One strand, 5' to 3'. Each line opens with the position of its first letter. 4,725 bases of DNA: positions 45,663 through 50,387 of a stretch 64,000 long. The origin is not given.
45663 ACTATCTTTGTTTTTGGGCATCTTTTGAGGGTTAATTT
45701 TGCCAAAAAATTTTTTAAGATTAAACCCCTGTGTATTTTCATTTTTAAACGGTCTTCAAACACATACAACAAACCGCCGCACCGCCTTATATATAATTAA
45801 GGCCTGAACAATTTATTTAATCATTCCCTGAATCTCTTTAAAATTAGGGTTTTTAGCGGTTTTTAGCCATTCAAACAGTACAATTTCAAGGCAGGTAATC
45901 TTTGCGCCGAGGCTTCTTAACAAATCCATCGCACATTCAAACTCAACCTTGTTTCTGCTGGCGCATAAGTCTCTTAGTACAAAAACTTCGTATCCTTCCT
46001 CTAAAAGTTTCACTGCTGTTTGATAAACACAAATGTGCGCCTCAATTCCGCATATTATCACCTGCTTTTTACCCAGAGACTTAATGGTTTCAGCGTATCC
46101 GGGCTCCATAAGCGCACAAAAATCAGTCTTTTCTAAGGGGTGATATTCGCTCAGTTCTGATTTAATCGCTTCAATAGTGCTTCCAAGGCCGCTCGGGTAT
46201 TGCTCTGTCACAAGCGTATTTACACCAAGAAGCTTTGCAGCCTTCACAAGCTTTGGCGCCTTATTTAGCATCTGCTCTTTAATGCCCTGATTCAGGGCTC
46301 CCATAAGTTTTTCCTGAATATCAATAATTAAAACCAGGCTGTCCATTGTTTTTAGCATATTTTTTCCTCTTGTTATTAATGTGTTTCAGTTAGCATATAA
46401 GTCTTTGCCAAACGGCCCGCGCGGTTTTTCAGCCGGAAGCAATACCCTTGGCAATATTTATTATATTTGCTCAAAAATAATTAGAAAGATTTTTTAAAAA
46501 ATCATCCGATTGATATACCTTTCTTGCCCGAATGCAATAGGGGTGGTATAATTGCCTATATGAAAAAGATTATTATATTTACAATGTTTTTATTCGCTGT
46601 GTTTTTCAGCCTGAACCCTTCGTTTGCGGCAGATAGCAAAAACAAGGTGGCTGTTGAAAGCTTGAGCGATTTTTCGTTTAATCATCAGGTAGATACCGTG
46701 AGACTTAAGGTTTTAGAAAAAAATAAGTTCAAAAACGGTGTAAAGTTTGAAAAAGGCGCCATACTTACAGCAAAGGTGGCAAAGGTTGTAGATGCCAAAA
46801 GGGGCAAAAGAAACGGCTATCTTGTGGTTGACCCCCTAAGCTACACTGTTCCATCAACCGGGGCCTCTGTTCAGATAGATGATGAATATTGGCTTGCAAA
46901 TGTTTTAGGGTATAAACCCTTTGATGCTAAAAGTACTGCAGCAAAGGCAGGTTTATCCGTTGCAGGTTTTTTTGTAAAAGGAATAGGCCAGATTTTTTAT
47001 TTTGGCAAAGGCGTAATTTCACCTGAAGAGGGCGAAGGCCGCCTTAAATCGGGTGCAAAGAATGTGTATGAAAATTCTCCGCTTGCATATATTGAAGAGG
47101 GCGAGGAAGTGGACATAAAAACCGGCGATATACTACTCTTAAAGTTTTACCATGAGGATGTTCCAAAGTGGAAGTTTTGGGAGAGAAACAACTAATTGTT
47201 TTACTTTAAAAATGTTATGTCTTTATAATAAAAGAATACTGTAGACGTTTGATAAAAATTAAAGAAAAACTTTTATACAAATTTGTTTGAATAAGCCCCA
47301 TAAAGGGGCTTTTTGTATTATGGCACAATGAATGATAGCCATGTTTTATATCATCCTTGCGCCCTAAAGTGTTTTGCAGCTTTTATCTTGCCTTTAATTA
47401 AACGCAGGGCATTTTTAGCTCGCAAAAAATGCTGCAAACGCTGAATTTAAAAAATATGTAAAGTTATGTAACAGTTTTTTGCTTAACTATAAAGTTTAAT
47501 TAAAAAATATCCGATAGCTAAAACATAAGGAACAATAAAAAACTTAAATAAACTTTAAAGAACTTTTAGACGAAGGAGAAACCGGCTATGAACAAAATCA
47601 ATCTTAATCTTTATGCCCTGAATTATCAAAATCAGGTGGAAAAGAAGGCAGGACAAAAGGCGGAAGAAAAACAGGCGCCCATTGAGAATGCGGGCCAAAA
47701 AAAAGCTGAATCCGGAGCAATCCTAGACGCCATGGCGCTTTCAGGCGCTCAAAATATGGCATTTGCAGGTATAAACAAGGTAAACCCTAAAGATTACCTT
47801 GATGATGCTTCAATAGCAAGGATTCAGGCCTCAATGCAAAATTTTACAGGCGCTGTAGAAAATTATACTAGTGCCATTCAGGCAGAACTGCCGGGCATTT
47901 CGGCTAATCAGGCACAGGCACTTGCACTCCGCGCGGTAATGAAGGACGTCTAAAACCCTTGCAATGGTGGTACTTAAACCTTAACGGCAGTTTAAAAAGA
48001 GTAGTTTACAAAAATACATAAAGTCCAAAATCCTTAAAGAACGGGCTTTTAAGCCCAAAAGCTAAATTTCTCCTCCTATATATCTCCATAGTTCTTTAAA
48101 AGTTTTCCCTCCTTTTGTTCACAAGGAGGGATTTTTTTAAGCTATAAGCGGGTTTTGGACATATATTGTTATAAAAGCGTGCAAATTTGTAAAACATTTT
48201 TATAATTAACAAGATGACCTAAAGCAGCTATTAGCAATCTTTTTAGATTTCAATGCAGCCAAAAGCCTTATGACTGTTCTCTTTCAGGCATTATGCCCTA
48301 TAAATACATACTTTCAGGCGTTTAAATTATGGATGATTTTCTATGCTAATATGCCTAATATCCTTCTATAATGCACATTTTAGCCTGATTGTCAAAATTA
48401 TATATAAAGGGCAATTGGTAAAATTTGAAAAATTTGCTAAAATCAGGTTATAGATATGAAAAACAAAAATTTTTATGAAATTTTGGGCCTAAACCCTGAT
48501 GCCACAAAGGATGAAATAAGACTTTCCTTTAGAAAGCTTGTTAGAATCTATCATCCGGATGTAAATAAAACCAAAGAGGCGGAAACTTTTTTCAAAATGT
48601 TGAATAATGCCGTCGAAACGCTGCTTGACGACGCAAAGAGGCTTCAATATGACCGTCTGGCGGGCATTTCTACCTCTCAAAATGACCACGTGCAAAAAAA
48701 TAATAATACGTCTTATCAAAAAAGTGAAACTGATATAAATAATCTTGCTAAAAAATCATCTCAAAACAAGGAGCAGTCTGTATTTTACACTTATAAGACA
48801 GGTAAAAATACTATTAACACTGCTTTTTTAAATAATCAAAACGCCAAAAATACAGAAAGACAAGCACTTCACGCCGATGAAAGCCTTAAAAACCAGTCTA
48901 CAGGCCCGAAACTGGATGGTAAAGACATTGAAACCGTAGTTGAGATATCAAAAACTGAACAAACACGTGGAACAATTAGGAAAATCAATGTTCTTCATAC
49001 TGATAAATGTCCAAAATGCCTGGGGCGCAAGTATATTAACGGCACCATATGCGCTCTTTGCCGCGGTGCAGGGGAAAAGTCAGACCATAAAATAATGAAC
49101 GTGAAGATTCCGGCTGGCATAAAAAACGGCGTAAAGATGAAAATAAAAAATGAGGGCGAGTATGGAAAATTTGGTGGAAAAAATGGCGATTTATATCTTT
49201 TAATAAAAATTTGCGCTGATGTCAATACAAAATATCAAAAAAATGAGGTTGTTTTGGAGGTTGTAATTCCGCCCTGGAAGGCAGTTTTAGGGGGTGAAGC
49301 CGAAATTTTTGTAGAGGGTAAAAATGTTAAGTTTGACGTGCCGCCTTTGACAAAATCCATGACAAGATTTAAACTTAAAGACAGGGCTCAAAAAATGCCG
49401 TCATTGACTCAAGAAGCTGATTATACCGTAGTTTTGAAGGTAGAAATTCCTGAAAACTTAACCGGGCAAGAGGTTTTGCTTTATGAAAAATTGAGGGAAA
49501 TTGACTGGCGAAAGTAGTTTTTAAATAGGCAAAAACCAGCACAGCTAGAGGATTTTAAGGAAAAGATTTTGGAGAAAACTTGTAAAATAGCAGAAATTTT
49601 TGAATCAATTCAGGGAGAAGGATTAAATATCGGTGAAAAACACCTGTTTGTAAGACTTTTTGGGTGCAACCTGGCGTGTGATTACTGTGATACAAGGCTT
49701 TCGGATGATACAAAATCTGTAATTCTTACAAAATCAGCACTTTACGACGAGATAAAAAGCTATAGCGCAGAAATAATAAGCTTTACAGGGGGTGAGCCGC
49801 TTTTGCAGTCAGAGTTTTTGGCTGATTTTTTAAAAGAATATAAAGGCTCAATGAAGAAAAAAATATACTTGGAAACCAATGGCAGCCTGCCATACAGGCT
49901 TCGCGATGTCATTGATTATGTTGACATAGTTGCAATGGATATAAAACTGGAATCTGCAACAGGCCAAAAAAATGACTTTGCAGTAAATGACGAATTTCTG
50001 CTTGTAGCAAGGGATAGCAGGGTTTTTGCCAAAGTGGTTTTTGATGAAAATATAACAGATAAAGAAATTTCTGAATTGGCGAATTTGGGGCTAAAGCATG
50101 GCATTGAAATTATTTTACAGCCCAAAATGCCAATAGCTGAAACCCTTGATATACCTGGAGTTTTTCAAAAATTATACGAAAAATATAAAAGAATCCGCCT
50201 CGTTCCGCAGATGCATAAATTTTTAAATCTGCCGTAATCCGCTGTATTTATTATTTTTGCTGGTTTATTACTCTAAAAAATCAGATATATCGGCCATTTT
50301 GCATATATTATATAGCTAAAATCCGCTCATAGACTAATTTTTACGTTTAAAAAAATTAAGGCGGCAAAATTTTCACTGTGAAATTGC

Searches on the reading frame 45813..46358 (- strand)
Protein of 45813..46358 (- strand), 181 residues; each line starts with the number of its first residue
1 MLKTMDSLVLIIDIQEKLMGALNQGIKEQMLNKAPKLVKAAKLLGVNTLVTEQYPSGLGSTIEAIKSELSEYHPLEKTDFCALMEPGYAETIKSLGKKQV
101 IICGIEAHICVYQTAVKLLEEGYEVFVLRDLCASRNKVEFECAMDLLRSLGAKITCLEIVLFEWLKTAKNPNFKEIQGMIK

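Call 45: search_protein_families(library=pfam, proteins=[window:45813-46358:-], max_evalue=0.00001)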
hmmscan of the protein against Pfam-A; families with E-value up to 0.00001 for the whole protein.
window:45813-46358:- (181 aa): 1 family
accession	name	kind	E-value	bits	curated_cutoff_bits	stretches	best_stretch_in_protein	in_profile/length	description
PF00857.26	Isochorismatase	-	4e-30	105.6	27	1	8-158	2-174/175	Isochorismatase domain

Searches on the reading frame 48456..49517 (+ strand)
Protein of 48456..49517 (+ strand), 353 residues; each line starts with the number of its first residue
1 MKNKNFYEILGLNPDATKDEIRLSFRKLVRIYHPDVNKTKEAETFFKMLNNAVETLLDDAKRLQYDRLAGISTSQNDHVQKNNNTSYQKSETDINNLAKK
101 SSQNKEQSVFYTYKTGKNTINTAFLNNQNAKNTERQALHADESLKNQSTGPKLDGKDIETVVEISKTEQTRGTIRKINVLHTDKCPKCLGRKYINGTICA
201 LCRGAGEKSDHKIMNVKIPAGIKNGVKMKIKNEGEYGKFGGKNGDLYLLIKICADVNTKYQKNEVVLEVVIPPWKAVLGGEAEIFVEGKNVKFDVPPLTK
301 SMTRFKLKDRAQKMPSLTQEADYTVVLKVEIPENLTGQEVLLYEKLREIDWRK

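Call 45: search_protein_families(library=pfam, proteins=[window:48456-49517:+], max_evalue=0.00001)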
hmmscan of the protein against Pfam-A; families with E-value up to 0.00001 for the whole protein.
window:48456-49517:+ (353 aa): 2 families
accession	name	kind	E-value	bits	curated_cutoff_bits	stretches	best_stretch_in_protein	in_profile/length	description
PF01556.23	DnaJ_C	-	3.9e-23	82.6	26.6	1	158-332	1-152/152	DnaJ C terminal domain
PF00226.36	DnaJ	-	3.1e-20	72.5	27.8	1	5-66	1-63/63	DnaJ domain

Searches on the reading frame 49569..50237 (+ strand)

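Call 45: search_protein_families(library=pfam, proteins=[window:49569-50237:+], max_evalue=0.00001)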
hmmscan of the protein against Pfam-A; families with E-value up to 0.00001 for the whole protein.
window:49569-50237:+ (222 aa): 2 families
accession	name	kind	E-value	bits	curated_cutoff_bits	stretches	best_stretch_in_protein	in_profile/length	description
PF04055.27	Radical_SAM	-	9.5e-13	49.1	29.5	1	32-128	6-110/166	Radical SAM superfamily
PF13353.11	Fer4_12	-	8.6e-11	42.7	22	1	14-130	1-120/137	4Fe-4S single cluster domain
